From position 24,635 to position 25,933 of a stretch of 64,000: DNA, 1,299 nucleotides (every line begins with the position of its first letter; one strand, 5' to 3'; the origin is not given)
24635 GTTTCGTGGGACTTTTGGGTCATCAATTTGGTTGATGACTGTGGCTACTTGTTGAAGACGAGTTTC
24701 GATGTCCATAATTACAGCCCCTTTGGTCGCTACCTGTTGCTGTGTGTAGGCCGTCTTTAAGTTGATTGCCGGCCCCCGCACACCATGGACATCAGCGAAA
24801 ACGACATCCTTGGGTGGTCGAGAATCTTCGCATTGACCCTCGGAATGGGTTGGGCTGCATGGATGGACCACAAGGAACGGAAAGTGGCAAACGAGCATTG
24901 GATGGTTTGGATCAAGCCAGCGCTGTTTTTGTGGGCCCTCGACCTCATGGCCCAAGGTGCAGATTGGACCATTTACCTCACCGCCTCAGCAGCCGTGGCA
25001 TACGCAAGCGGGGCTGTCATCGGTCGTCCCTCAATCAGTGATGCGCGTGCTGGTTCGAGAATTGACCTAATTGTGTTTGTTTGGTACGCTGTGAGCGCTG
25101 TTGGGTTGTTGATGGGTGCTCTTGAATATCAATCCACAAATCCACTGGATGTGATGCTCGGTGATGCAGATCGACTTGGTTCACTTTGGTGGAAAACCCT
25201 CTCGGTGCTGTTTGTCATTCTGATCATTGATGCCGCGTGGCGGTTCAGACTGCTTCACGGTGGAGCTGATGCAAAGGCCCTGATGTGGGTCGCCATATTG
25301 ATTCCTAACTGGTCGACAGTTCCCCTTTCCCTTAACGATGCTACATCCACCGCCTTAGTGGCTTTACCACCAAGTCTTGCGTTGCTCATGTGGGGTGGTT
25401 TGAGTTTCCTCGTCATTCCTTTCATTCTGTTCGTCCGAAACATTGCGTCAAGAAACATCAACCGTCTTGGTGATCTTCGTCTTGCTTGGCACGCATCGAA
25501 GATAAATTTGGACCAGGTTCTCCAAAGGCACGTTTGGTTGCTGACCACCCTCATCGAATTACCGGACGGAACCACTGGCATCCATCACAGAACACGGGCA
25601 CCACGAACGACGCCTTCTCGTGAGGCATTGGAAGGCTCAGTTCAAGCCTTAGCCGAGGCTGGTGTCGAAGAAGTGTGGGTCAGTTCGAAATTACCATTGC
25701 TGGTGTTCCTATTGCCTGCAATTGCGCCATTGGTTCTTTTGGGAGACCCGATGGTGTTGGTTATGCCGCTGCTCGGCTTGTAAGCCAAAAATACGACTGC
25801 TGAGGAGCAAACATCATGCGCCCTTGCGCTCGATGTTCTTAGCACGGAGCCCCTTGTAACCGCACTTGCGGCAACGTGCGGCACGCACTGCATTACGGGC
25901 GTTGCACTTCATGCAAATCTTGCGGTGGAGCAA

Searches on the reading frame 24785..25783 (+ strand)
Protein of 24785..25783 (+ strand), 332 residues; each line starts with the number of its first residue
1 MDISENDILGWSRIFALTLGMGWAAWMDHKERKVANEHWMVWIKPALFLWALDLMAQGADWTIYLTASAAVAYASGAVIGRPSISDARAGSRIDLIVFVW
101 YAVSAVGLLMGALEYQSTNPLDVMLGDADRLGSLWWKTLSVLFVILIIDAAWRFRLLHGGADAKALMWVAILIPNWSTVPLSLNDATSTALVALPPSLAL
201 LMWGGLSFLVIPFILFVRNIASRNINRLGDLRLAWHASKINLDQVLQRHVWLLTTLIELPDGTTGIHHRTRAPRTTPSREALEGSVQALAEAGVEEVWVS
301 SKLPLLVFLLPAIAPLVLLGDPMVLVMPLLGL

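Call 26: search_protein_families(library=pfam, proteins=[window:24785-25783:+], max_evalue=0.001)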
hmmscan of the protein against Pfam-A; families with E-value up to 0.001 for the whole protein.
window:24785-25783:+ (332 aa): 1 family
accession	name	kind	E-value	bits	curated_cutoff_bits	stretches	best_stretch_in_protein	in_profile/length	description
PF06847.16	Arc_PepC_II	-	5.9e-06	27.2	29.9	1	232-321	4-92/93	Archaeal Peptidase A24 C-terminus Type II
